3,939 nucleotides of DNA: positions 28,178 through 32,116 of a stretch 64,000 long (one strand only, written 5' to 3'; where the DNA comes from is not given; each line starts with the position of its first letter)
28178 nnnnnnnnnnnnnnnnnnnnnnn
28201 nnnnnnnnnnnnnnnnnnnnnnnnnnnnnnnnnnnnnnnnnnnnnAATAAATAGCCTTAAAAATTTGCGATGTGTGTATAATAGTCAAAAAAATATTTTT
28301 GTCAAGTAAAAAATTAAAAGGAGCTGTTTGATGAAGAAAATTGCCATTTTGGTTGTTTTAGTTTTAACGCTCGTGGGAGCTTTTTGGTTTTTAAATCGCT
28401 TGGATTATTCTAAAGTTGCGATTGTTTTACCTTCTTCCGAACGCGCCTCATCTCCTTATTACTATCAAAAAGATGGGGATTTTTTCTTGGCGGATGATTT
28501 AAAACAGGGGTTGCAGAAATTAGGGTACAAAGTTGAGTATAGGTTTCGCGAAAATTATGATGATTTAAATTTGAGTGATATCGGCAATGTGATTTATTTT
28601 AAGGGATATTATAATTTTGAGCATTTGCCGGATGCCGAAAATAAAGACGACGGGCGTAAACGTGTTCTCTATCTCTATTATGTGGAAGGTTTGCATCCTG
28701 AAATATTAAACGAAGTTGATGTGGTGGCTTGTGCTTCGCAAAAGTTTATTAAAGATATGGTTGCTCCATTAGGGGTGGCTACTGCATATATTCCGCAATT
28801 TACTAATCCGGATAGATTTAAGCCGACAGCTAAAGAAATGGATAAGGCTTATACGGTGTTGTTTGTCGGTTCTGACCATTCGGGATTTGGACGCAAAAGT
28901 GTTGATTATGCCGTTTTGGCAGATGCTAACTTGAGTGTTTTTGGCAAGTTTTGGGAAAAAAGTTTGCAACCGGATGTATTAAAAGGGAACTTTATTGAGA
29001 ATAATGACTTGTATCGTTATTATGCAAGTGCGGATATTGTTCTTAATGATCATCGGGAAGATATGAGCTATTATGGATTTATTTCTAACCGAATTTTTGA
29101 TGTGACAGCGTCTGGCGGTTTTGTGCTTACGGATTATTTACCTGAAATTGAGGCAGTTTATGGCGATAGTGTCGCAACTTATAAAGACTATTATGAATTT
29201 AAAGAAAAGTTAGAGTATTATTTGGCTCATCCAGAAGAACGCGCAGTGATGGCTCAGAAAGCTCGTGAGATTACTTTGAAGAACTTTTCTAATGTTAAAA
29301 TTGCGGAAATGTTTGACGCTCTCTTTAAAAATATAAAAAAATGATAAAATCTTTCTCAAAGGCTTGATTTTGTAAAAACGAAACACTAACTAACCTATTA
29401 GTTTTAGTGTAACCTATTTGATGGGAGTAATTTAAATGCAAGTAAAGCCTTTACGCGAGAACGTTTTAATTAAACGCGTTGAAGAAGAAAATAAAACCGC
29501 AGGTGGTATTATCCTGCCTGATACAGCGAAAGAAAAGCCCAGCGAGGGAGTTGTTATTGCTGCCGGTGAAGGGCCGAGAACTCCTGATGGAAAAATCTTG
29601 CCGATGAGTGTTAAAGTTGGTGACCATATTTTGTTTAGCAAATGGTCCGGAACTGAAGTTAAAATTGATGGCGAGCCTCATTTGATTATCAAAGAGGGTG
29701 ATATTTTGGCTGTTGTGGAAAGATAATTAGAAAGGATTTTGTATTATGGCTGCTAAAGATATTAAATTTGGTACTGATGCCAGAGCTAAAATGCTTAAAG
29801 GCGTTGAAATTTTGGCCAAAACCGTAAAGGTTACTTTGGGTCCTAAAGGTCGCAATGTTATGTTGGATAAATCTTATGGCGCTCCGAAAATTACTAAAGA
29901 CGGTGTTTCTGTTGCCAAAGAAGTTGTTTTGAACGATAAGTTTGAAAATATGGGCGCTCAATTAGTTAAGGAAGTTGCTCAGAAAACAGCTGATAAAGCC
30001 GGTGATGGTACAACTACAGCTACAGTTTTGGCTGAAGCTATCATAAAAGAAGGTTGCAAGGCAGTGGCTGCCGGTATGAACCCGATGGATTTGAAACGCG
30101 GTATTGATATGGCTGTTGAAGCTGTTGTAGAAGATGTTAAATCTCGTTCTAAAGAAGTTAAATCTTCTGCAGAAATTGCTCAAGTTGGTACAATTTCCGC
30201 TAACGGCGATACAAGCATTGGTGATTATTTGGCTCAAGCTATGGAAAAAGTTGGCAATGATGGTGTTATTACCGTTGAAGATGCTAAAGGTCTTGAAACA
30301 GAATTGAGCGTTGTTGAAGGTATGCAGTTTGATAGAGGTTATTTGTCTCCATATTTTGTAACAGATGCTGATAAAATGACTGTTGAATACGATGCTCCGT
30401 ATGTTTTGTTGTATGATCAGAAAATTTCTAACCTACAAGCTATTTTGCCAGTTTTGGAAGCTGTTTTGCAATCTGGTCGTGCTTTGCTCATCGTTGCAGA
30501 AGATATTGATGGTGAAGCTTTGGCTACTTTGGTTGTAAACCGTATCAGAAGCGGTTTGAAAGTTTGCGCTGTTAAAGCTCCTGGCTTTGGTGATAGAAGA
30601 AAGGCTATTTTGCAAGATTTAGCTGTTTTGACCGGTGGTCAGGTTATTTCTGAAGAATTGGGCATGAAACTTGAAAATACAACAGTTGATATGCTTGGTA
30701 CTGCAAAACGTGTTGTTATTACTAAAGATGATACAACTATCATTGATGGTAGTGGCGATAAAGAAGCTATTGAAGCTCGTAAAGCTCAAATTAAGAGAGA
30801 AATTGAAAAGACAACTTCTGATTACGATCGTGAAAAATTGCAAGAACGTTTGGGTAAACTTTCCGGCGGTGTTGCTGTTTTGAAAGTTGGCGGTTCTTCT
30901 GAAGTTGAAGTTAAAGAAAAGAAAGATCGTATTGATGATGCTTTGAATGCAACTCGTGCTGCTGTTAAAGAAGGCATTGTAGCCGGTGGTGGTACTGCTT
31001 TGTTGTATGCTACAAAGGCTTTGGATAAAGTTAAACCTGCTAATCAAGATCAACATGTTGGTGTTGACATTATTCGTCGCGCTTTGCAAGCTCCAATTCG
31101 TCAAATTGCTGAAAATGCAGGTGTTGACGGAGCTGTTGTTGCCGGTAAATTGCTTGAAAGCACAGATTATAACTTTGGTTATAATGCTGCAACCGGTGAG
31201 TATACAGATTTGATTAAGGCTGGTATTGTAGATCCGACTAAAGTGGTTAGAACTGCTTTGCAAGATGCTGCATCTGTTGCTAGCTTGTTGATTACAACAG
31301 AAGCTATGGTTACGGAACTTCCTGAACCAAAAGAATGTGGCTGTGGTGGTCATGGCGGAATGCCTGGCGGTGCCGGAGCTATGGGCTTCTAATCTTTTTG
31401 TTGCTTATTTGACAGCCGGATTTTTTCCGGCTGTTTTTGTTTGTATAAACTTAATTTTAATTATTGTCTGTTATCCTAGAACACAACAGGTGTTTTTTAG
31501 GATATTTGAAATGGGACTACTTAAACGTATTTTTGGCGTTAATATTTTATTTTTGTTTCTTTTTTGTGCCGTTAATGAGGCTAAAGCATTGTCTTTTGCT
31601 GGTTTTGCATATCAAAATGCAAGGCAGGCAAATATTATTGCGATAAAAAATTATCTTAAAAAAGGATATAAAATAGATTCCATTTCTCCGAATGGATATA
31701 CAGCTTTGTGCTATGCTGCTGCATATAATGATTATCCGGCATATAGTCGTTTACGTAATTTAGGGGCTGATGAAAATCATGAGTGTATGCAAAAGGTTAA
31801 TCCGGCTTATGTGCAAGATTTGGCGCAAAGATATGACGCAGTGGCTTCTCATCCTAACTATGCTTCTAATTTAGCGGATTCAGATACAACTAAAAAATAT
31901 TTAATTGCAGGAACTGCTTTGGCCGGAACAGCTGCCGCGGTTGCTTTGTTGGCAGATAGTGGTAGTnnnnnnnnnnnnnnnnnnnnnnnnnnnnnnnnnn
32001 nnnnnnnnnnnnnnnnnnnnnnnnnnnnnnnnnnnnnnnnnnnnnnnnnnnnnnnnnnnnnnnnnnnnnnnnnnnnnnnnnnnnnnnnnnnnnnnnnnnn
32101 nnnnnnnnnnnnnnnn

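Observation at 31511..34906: Large autotransporter with ankyrin-like N-terminal module, Cys-rich tandem repeats and Gly-rich beta-helix repeat array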

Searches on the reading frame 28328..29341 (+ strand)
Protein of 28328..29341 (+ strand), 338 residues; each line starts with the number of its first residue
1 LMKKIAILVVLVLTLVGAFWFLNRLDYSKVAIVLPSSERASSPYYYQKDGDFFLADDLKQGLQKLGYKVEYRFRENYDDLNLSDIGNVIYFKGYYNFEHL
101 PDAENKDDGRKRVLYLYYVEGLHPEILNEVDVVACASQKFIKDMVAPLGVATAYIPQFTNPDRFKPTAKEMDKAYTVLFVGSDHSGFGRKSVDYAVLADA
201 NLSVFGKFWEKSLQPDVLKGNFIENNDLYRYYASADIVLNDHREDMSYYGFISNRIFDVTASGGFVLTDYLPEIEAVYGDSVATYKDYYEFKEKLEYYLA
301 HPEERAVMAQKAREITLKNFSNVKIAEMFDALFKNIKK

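Call 30: search_protein_families(library=pfam, proteins=[window:28328-29341:+], max_evalue=0.001)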
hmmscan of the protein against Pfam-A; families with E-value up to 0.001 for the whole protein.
window:28328-29341:+ (338 aa): 1 family
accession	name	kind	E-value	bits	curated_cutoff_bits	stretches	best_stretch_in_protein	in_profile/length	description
PF13524.12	Glyco_trans_1_2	-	1.1e-24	87.5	25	1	199-327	14-140/144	Glycosyl transferase-like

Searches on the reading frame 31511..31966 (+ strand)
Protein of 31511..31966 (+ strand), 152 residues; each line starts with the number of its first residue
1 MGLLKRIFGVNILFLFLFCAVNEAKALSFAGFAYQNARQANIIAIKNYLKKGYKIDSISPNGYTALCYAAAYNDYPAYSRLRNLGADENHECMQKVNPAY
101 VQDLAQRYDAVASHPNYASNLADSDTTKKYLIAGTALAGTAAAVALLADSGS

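Call 46: find_homologous_proteins(query=A3, max_evalue=0.00001)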
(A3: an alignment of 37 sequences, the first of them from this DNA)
Query A3 (37 sequences) (152 aa, profile of the alignment): 16 proteins with E <= 0.00001 among 8000 candidates.
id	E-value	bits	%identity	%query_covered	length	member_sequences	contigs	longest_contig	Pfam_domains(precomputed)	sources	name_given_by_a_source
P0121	1.4e-45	173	48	70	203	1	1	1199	-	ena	-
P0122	6.9e-32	128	30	42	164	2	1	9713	-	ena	-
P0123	9.5e-32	128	30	42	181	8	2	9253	-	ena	-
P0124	9.2e-31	125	32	53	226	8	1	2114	-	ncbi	-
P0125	1.8e-30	124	30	42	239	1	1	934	-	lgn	-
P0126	1.2e-25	108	26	76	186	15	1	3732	-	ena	-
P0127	1.9e-25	107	30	42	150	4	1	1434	-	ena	-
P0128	2.4e-25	107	30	42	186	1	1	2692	-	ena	-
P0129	3.0e-24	103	33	55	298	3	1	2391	-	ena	-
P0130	4.4e-23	100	30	42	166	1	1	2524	-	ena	-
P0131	4.8e-23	100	30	42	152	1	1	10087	-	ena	-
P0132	5.1e-22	96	30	42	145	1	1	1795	-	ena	-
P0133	1.1e-17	82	28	42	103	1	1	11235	-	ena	-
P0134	4.7e-11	61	28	30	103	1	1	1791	-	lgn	-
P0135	4.2e-8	51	37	25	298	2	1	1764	PF13606.13,PF13857.13,PF12796.14,PF00023.37,PF13637.13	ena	-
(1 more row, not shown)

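Call 69: search_protein_representatives(alignment_id=A3)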
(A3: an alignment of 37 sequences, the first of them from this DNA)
Query: 37 sequences, 152 profile positions. Proteins with E-value up to 0.001 (for the whole library): 149225; up to 1e-10: 33511; up to 1e-30: 1191. The best 150 are listed.
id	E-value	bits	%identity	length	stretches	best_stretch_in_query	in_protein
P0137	3.6e-168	569.1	-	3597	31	36-88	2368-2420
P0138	3.4e-119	410.1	-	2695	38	40-89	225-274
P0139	5.1e-118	406.2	-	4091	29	29-89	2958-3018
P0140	9.2e-114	392.4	-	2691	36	40-89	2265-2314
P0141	3.2e-94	329.0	-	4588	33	36-87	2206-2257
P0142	2.0e-91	319.9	-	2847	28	35-89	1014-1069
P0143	3.1e-90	316.1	-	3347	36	37-88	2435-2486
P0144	8.3e-90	314.7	-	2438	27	33-89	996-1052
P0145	6.9e-87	305.2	-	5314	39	53-91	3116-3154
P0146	1.0e-84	298.1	-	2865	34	43-89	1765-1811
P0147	4.8e-83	292.7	-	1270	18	37-89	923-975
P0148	4.7e-82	289.5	-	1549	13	31-90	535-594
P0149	6.8e-79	279.2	-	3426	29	36-89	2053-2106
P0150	2.7e-76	270.8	-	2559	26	37-104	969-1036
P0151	6.2e-76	269.6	-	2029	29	42-89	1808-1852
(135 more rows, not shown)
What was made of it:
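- Tried and rejected: It said nothing about cassette distribution (call 69).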
